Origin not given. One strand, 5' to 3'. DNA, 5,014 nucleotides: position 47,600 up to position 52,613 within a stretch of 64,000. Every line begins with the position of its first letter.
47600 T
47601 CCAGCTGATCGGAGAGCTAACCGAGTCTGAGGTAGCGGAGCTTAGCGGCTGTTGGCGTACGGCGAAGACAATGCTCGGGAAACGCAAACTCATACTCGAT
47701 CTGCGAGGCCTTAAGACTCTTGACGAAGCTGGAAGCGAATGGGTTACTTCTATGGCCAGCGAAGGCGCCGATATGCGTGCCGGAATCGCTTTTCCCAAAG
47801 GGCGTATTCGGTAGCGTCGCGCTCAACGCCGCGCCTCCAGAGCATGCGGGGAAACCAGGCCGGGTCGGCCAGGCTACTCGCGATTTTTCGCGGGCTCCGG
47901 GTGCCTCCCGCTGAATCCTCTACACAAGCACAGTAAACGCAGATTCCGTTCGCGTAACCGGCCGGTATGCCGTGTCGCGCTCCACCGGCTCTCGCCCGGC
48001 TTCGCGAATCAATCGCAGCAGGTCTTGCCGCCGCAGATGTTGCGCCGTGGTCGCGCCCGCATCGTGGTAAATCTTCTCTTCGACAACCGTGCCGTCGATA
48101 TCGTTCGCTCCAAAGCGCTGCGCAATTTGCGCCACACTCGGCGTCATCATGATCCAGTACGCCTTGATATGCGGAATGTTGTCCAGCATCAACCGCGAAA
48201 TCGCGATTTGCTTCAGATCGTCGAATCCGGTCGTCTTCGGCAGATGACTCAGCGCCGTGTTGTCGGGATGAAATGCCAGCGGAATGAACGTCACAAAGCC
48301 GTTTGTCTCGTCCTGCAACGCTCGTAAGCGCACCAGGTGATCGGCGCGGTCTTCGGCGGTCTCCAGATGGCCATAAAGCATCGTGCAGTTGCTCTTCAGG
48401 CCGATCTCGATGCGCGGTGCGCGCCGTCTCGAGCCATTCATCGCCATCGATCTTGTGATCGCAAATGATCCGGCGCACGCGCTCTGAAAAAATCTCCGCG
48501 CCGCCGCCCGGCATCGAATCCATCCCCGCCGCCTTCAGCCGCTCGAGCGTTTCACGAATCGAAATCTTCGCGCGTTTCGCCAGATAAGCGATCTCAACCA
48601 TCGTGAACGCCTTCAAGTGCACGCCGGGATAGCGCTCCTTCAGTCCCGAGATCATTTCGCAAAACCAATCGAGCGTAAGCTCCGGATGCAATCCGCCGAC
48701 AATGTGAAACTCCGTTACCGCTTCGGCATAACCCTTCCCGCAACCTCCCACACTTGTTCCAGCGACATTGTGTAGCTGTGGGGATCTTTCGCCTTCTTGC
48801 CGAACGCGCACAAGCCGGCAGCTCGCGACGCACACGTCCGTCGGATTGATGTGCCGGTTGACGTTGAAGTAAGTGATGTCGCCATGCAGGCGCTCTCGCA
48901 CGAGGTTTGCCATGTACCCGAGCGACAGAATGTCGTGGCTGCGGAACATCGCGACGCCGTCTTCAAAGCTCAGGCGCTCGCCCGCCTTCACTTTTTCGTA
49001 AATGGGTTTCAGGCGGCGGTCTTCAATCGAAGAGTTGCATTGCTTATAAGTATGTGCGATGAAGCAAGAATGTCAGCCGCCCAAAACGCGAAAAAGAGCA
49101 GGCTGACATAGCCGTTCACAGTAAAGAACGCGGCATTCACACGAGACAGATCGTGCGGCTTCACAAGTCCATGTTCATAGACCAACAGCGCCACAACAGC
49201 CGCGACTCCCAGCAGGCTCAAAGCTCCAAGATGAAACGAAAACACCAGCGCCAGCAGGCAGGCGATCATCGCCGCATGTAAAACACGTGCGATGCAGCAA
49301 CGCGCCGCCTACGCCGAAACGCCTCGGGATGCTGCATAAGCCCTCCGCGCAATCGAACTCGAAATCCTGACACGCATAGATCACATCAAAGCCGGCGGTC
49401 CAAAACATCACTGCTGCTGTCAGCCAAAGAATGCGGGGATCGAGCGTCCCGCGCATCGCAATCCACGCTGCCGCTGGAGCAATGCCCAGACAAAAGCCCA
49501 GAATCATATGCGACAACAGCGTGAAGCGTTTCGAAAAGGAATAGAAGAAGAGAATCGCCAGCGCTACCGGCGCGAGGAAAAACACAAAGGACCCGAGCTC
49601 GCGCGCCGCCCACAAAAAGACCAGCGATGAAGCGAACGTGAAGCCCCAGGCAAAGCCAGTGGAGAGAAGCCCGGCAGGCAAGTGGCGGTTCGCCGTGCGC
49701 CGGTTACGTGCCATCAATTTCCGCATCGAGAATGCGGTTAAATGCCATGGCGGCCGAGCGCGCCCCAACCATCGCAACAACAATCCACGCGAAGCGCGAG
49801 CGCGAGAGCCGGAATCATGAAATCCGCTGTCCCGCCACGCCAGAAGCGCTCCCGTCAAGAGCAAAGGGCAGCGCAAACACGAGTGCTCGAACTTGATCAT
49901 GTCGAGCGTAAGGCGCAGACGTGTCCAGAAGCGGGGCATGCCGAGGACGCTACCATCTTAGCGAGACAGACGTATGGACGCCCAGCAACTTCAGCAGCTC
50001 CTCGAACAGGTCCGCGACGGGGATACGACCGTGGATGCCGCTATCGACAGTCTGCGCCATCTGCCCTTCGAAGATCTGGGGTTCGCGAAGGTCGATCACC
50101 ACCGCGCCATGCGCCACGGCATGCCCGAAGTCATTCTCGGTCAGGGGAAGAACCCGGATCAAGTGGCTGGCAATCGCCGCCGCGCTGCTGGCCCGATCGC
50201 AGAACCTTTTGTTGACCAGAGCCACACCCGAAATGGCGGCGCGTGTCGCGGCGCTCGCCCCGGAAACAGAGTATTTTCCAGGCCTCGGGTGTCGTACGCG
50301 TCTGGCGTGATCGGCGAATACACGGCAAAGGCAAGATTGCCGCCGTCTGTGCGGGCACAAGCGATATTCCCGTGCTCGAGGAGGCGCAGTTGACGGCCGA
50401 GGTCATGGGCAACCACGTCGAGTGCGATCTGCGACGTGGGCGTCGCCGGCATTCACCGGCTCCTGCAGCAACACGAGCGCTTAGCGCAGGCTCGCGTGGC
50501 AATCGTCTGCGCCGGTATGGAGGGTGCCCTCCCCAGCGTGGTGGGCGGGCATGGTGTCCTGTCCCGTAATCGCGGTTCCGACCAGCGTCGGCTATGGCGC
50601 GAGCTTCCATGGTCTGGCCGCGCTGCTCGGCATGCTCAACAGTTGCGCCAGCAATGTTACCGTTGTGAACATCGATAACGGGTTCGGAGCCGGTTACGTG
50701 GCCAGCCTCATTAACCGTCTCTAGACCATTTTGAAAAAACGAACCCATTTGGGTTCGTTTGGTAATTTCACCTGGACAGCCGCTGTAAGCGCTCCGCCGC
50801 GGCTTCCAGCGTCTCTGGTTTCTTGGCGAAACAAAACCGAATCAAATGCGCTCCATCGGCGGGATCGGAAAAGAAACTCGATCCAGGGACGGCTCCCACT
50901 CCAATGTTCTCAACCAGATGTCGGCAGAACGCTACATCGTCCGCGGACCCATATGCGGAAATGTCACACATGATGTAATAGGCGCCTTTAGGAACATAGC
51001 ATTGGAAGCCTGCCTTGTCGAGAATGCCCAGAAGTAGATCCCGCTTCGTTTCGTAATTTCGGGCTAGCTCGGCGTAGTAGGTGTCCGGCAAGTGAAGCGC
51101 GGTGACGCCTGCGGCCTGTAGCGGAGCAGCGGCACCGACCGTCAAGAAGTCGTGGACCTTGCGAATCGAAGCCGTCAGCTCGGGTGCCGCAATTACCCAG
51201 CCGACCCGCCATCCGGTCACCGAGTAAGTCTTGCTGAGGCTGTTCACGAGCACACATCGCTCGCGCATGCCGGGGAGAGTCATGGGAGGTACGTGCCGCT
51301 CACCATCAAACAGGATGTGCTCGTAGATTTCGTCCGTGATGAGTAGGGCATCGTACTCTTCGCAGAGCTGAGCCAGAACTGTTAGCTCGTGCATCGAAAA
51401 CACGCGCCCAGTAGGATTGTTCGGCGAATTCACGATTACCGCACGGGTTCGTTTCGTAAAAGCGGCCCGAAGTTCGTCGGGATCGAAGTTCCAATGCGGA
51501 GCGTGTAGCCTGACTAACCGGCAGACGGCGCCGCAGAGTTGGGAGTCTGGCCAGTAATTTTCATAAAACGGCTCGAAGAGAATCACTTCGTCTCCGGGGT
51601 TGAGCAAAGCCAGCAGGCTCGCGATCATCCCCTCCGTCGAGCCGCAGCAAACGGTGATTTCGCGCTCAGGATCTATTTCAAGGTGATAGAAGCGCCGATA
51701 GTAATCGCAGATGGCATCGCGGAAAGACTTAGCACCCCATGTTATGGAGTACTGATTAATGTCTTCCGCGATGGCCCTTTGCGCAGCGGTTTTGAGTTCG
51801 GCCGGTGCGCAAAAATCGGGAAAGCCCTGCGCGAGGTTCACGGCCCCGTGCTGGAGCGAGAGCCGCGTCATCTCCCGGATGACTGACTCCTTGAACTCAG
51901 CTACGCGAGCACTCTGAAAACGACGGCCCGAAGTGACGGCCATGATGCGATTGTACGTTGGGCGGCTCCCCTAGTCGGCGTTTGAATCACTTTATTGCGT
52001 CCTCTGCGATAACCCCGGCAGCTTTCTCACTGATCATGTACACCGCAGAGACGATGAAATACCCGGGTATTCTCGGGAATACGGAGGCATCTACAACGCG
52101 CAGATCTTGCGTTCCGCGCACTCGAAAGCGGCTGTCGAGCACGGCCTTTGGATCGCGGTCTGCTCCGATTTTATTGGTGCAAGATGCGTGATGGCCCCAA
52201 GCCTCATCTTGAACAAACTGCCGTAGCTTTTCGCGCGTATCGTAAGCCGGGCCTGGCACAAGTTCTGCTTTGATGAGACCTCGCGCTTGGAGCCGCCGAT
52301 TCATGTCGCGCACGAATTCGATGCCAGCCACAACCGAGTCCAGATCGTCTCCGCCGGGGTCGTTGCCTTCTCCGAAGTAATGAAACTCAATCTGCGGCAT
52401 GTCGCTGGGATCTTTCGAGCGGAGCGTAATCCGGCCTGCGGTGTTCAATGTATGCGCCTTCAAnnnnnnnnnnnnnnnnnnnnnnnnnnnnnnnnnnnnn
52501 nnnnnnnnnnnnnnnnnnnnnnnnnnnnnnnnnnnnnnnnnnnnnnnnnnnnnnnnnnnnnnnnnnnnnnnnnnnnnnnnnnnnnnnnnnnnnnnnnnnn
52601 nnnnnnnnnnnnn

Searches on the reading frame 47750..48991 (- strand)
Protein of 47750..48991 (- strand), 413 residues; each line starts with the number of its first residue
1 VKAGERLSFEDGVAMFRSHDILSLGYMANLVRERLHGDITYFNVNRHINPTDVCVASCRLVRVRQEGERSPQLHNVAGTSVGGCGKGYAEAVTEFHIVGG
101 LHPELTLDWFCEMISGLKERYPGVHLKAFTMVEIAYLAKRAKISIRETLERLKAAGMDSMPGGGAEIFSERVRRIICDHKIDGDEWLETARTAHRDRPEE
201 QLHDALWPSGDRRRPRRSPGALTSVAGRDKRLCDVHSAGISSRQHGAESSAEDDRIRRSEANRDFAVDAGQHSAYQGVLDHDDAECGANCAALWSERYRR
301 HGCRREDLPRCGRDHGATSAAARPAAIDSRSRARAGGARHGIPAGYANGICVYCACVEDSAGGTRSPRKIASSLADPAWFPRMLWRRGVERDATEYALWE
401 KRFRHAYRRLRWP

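Call 60: search_protein_families(library=pfam, proteins=[window:47750-48991:-], max_evalue=0.001)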
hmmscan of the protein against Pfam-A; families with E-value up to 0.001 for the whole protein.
window:47750-48991:- (413 aa): 1 family
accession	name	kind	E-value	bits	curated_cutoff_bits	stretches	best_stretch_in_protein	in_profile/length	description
PF04055.27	Radical_SAM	-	9.3e-05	23.1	29.5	0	96-195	49-138/166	Radical SAM superfamily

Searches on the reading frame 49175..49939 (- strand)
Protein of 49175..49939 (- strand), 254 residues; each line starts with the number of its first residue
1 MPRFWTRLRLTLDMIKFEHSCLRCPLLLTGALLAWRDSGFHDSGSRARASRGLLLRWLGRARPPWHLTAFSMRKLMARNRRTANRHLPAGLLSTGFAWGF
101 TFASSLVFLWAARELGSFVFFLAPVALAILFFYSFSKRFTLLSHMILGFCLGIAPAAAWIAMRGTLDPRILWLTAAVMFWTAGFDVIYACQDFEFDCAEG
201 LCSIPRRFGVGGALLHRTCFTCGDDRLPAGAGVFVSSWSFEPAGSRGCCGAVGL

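Call 60: search_protein_families(library=pfam, proteins=[window:49175-49939:-], max_evalue=0.001)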
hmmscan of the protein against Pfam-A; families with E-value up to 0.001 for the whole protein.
window:49175-49939:- (254 aa): 1 family
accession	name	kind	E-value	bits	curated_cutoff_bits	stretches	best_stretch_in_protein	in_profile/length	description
PF01040.23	UbiA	-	3.7e-31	108.8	34.2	1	77-220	49-193/250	UbiA prenyltransferase family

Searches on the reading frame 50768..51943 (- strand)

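Call 60: search_protein_families(library=pfam, proteins=[window:50768-51943:-], max_evalue=0.001)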
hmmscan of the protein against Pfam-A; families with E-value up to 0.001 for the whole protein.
window:50768-51943:- (391 aa): 4 families
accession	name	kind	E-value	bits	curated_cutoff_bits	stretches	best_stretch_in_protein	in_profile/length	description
PF00155.27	Aminotran_1_2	-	5.4e-65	220.4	19.7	1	35-386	4-361/361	Aminotransferase class I and II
PF01041.23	DegT_DnrJ_EryC1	-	6.4e-06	26.1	19.8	1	96-204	43-145/360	DegT/DnrJ/EryC1/StrS aminotransferase family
PF01053.26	Cys_Met_Meta_PP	-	8.7e-06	25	27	1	105-205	76-174/381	Cys/Met metabolism PLP-dependent enzyme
PF00266.25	Aminotran_5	-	5.6e-05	22.7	21.5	1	90-204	58-175/371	Aminotransferase class-V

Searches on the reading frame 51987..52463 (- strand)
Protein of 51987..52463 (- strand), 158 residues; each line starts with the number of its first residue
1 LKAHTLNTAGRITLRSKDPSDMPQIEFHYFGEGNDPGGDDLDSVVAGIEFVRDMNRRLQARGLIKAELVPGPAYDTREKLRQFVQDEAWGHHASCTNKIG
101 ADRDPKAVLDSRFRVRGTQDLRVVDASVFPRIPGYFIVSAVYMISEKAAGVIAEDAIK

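Call 60: search_protein_families(library=pfam, proteins=[window:51987-52463:-], max_evalue=0.001)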
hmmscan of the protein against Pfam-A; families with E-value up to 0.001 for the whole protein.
window:51987-52463:- (158 aa): 1 family
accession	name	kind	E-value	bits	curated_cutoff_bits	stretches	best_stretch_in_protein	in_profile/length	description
PF05199.19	GMC_oxred_C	-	2e-28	100.2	24.6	1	9-144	4-138/139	GMC oxidoreductase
